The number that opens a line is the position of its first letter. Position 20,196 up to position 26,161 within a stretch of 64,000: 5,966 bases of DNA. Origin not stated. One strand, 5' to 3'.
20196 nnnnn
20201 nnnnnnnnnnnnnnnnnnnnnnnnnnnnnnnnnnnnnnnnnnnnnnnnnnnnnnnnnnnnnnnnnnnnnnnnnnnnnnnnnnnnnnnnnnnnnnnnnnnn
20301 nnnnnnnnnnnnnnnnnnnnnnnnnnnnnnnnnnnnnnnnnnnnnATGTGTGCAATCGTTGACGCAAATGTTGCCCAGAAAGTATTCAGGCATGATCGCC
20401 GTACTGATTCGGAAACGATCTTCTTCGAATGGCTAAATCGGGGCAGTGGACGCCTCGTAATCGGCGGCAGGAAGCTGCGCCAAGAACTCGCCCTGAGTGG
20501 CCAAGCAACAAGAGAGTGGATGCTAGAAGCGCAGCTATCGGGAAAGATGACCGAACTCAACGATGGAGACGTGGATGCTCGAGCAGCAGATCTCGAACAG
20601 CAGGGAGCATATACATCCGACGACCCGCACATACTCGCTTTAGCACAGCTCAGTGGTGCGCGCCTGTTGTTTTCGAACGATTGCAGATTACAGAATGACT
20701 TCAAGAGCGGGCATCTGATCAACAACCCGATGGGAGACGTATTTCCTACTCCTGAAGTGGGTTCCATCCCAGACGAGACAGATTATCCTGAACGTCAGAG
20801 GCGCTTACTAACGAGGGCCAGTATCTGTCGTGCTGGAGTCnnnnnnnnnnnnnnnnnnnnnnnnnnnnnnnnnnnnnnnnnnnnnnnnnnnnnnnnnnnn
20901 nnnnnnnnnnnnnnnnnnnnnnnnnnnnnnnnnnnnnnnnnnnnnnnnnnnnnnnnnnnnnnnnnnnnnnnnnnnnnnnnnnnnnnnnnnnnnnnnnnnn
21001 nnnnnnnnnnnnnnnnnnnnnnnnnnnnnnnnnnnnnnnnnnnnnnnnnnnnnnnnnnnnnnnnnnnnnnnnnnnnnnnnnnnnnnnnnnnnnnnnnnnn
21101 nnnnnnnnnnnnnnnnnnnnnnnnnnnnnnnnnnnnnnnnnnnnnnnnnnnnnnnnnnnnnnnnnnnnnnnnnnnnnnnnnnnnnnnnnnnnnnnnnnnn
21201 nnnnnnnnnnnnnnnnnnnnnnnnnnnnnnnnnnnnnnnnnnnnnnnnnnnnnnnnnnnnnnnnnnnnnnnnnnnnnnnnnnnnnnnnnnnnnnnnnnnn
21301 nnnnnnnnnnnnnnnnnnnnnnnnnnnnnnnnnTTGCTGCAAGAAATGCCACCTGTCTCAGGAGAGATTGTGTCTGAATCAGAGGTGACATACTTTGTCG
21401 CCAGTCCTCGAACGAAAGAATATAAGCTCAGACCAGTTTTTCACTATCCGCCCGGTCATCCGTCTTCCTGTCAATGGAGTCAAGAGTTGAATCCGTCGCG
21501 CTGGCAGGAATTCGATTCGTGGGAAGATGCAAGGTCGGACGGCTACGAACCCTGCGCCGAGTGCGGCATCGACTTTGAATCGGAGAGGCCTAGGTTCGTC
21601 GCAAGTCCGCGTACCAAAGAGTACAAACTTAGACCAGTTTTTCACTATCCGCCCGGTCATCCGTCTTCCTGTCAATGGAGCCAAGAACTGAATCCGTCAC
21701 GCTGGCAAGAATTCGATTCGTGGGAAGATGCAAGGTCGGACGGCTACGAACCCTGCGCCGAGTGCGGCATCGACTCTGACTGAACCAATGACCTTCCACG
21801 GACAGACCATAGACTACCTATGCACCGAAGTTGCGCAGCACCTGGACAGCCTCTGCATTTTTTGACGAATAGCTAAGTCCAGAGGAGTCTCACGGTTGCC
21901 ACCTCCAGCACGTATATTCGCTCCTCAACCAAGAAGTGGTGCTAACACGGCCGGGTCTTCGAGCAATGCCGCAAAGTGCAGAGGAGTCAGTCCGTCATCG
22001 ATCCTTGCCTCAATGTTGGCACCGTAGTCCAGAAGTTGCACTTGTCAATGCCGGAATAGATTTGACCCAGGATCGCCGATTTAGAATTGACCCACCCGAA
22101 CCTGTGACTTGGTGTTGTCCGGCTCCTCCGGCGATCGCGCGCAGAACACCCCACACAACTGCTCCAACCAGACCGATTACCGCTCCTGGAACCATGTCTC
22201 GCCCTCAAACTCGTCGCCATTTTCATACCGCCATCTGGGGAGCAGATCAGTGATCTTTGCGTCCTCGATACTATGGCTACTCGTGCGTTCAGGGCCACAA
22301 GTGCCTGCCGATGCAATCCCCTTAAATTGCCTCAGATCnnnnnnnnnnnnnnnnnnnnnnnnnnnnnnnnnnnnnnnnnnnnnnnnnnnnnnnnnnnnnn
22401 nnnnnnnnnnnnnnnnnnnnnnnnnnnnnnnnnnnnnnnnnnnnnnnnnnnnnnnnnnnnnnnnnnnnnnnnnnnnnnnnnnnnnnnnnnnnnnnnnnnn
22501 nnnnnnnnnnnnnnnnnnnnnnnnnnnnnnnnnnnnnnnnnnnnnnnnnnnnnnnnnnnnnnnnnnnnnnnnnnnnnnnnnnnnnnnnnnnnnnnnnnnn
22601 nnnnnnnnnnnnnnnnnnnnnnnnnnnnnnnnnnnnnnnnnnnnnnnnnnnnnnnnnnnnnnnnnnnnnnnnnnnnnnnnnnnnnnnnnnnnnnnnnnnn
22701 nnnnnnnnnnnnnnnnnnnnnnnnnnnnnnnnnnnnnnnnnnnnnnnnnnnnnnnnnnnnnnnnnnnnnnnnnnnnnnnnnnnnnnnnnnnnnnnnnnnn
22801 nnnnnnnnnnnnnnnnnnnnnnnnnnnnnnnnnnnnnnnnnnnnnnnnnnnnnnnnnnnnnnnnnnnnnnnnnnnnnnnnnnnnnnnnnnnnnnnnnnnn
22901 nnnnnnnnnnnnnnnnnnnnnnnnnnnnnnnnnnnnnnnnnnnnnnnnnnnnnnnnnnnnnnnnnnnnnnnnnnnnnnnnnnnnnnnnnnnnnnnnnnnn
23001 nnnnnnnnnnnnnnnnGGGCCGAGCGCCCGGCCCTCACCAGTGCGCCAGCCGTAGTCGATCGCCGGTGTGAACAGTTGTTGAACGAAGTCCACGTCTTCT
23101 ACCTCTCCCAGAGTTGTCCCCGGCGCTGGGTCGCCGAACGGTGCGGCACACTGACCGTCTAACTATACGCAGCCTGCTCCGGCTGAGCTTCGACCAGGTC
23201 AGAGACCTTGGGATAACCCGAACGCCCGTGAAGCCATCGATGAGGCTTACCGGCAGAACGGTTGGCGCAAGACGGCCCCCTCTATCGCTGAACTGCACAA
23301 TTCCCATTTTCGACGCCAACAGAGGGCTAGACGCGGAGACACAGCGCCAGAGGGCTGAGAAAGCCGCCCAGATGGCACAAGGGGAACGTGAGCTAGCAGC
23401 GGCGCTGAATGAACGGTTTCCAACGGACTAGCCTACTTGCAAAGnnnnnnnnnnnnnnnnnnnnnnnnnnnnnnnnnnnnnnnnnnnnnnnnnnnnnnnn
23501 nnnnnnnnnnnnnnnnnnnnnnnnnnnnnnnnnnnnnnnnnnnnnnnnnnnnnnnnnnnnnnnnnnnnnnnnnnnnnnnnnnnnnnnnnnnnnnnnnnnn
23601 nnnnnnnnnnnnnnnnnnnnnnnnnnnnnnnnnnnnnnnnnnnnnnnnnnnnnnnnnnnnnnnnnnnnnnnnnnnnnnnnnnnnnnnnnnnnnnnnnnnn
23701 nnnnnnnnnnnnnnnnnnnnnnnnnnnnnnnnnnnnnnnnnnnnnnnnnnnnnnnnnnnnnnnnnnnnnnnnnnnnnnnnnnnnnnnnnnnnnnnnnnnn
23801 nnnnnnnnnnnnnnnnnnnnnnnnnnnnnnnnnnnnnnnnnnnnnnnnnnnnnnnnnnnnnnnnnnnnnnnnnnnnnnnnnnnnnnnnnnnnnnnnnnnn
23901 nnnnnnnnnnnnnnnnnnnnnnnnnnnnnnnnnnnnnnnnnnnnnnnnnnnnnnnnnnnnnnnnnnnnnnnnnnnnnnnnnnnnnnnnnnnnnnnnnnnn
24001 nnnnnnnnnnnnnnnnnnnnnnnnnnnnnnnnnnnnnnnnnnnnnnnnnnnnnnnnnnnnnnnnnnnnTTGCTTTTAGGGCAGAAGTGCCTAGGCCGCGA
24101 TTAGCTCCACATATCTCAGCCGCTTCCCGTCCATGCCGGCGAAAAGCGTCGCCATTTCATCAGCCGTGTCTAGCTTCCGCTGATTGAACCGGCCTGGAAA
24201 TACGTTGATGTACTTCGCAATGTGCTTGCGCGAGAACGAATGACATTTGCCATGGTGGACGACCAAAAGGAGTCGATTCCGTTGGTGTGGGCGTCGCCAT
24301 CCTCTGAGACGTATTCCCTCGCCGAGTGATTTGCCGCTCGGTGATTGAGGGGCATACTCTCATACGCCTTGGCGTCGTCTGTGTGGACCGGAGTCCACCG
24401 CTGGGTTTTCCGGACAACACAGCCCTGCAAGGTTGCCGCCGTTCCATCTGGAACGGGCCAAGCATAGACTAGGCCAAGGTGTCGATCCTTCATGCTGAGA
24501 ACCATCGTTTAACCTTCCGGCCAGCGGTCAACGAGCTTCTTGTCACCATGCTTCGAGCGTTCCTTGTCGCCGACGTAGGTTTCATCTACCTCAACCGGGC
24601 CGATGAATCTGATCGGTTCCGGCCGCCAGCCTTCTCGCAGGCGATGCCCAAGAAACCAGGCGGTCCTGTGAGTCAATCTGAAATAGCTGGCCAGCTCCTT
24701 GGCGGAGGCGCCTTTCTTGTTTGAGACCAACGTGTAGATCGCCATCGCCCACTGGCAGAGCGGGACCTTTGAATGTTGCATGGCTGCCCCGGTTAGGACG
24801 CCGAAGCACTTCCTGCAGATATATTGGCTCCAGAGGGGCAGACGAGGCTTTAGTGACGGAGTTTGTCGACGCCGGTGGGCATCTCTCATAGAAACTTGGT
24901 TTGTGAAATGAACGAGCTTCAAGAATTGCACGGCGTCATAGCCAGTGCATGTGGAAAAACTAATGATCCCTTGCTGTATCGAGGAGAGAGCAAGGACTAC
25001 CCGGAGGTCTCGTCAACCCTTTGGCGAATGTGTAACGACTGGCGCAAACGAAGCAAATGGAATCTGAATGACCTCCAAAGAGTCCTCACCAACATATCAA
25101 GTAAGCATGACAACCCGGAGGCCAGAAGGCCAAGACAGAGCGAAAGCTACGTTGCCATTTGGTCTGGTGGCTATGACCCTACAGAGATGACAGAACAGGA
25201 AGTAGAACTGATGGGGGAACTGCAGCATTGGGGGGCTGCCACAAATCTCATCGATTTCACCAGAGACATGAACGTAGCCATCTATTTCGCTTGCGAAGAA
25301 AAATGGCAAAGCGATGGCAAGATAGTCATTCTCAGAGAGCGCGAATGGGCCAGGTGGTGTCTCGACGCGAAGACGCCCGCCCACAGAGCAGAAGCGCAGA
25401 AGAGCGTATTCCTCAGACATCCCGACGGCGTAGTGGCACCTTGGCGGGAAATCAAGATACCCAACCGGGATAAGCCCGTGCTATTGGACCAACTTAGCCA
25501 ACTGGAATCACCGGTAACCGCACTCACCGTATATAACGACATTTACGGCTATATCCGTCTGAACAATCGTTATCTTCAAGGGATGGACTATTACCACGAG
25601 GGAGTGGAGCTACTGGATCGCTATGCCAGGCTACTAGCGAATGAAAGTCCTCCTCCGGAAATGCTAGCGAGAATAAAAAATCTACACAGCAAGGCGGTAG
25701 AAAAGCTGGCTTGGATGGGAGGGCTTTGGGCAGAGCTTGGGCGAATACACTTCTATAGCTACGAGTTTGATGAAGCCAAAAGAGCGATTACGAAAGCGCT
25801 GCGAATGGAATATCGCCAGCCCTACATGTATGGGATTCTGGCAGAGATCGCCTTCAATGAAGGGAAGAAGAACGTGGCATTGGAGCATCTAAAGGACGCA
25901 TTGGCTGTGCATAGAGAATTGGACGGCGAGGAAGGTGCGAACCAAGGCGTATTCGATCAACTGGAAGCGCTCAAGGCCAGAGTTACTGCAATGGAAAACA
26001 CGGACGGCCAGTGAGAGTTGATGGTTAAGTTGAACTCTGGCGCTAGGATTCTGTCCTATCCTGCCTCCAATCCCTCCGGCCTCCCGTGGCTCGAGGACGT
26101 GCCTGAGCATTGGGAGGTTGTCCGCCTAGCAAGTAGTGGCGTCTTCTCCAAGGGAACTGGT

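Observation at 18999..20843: AAA (ABC/OLD-like) ATPase tightly coupled to a PIN-like protein: a candidate two-gene defence module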

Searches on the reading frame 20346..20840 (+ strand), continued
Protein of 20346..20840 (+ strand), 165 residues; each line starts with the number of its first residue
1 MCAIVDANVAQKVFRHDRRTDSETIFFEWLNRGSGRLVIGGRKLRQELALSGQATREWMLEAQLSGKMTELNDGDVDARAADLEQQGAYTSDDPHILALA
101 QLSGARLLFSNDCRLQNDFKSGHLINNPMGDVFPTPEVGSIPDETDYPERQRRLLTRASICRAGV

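Call 47: search_protein_families(library=pfam, alignment_id=A3, max_evalue=0.00001)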
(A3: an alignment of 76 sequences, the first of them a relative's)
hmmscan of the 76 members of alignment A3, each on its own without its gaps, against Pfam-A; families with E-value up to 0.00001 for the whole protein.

A. member 1, L001:4068-5927:- (620 aa): 1 family
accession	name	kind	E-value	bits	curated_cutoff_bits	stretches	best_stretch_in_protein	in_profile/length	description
PF03235.19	GmrSD_N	-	2e-19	71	33.2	1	60-277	9-198/199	GmrSD restriction endonuclease, N-terminal domain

B. families by the number of members that match (of 76 scanned): 71 families (the first 25 are shown)
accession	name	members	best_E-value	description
PF14103.11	DUF4276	5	3.5e-10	Domain of unknown function (DUF4276)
PF06634.17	DUF1156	4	9.2e-23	Protein of unknown function (DUF1156)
PF00012.26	HSP70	3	4.8e-273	Hsp70 protein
PF13635.12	DUF4143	3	2.7e-47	Domain of unknown function (DUF4143)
PF00732.25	GMC_oxred_N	3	9.4e-44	GMC oxidoreductase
PF05199.19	GMC_oxred_C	3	2.8e-33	GMC oxidoreductase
PF13173.12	AAA_14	3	4.7e-24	AAA domain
PF06723.19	MreB_Mbl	3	1.8e-17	MreB/Mbl protein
PF02391.22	MoaE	2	3.9e-38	MoaE protein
PF07992.20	Pyr_redox_2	2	5.9e-27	Pyridine nucleotide-disulphide oxidoreductase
PF00586.29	AIRS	2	6.7e-25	AIR synthase related protein, N-terminal domain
PF02769.27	AIRS_C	2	2.7e-16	AIR synthase related protein, C-terminal domain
PF02538.19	Hydantoinase_B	1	4.2e-143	Hydantoinase B/oxoprolinase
PF00133.28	tRNA-synt_1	1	2.6e-130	tRNA synthetases class I (I, L, M and V)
PF02867.20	Ribonuc_red_lgC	1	3.3e-116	Ribonucleotide reductase, barrel domain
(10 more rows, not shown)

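Call 48: search_protein_families(library=pfam, alignment_id=A4, max_evalue=0.00001)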
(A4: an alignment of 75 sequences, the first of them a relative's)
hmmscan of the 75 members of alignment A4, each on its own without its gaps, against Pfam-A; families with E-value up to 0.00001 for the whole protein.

A. member 1, L001:8758-10353:- (532 aa): 0 families

B. families by the number of members that match (of 75 scanned): 64 families (the first 25 are shown)
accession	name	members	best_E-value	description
PF13304.12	AAA_21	6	2.4e-29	AAA domain, putative AbiEii toxin, Type IV TA system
PF13175.12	AAA_15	5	7.1e-19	AAA ATPase domain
PF02463.25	SMC_N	5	4.8e-14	RecF/RecN/SMC N terminal domain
PF13561.12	adh_short_C2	4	4.1e-70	Enoyl-(Acyl carrier protein) reductase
PF00106.31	adh_short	4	1.5e-59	short chain dehydrogenase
PF08659.16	KR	4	4.5e-11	KR domain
PF04465.17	DUF499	3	1.4e-12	Protein of unknown function (DUF499)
PF00701.28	DHDPS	2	1.5e-26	Dihydrodipicolinate synthetase family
PF00282.25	Pyridoxal_deC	2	4.8e-16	Pyridoxal-dependent decarboxylase conserved domain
PF13476.12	AAA_23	2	2.2e-07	AAA domain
PF11398.14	DUF2813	2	6.8e-07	Protein of unknown function (DUF2813)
PF12006.13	DUF3500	1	7.7e-83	Protein of unknown function (DUF3500)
PF01975.23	SurE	1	2.8e-61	Survival protein SurE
PF00009.33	GTP_EFTU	1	4.1e-58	Elongation factor Tu GTP binding domain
PF00496.27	SBP_bac_5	1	4.5e-57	Bacterial extracellular solute-binding proteins, family 5 Middle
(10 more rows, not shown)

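Call 73: search_protein_representatives(alignment_id=A1)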
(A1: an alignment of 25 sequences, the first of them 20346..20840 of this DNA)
Query: 25 sequences, 157 profile positions. Proteins with E-value up to 0.001 (for the whole library): 1884; up to 1e-10: 1304; up to 1e-30: 241. The best 150 are listed.
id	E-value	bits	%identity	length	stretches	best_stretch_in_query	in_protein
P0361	2.3e-65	235.5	-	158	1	1-156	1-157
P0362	7.2e-65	233.9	-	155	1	1-154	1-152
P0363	1.9e-63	229.3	-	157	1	1-155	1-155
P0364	3.2e-63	228.6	-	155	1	1-154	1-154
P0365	9.5e-63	227.0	-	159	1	1-154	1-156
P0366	6.6e-62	224.3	-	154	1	1-155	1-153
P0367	2.0e-57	209.7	-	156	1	1-155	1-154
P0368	1.8e-56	206.6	-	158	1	1-154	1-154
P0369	2.4e-55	203.0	-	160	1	1-153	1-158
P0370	1.1e-54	200.8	-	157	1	1-155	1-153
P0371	1.4e-53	197.3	-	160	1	1-154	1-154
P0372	1.3e-52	194.1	-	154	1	1-155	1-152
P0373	1.2e-51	190.9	-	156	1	1-155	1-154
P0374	7.3e-51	188.4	-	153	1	1-152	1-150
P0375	8.1e-51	188.3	-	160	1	1-156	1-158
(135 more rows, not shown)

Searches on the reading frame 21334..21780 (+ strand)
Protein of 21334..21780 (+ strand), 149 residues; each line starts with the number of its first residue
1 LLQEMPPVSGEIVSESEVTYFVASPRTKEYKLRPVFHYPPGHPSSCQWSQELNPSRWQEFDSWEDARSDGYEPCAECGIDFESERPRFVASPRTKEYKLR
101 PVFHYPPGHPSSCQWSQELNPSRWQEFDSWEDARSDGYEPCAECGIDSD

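Call 29: search_protein_families(library=pfam, proteins=[window:21334-21780:+], max_evalue=0.01)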
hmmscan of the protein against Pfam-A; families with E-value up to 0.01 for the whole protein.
window:21334-21780:+ (149 aa): 2 families
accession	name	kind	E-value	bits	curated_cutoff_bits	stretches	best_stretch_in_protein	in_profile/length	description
PF02805.21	Ada_Zn_binding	-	1.4e-05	25.4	23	0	60-77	45-62/65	Metal binding domain of Ada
PF17631.7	DUF5512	-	0.0076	16.7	27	0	16-50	76-107/139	Family of unknown function (DUF5512)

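Call 64: search_protein_families(library=ncbifam, proteins=[window:21334-21780:+], max_evalue=0.1)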
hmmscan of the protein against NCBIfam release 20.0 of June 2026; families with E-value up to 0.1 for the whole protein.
window:21334-21780:+ (149 aa): 0 families

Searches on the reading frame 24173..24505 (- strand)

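Call 64: search_protein_families(library=ncbifam, proteins=[window:24173-24505:-], max_evalue=0.1)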
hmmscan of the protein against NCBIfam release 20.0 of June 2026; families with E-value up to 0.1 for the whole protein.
window:24173-24505:- (111 aa): 1 family
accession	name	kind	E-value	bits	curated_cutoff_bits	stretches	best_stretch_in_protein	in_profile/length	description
NF033547.1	transpos_IS1595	equivalog_domain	1.2e-10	41.6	75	1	2-83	98-184/215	IS1595 family transposase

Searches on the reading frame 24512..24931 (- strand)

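Call 29: search_protein_families(library=pfam, proteins=[window:24512-24931:-], max_evalue=0.01)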
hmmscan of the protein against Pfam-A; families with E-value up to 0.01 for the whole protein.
window:24512-24931:- (140 aa): 1 family
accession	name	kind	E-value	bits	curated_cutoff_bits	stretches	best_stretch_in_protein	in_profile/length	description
PF12762.13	DDE_Tnp_IS1595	-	0.0066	16.9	27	0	111-135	4-28/153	ISXO2-like transposase domain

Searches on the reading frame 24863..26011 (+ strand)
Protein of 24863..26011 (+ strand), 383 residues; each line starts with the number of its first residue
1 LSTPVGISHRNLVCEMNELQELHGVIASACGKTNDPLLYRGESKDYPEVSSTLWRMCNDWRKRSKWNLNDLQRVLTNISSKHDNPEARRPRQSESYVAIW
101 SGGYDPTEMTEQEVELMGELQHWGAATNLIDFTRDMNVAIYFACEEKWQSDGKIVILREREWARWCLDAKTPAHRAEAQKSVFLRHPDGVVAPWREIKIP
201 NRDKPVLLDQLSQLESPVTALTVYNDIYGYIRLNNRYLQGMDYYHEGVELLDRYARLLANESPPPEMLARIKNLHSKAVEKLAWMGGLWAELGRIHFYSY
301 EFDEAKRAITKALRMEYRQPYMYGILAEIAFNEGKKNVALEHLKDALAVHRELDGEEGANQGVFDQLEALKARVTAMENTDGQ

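Call 29: search_protein_families(library=pfam, proteins=[window:24863-26011:+], max_evalue=0.01)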
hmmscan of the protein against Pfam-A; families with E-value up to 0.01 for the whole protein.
window:24863-26011:+ (383 aa): 4 families
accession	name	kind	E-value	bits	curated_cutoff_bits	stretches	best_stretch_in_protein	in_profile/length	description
PF08867.16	FRG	-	1.2e-11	45.8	25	1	37-150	3-92/94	FRG domain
PF07719.23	TPR_2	-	0.0001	22.6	27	0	288-315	3-30/34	Tetratricopeptide repeat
PF13432.12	TPR_16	-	0.00072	20.4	32.7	1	292-347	3-58/65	Tetratricopeptide repeat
PF13374.12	TPR_10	-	0.0043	17.5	27.5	0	326-353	8-35/42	Tetratricopeptide repeat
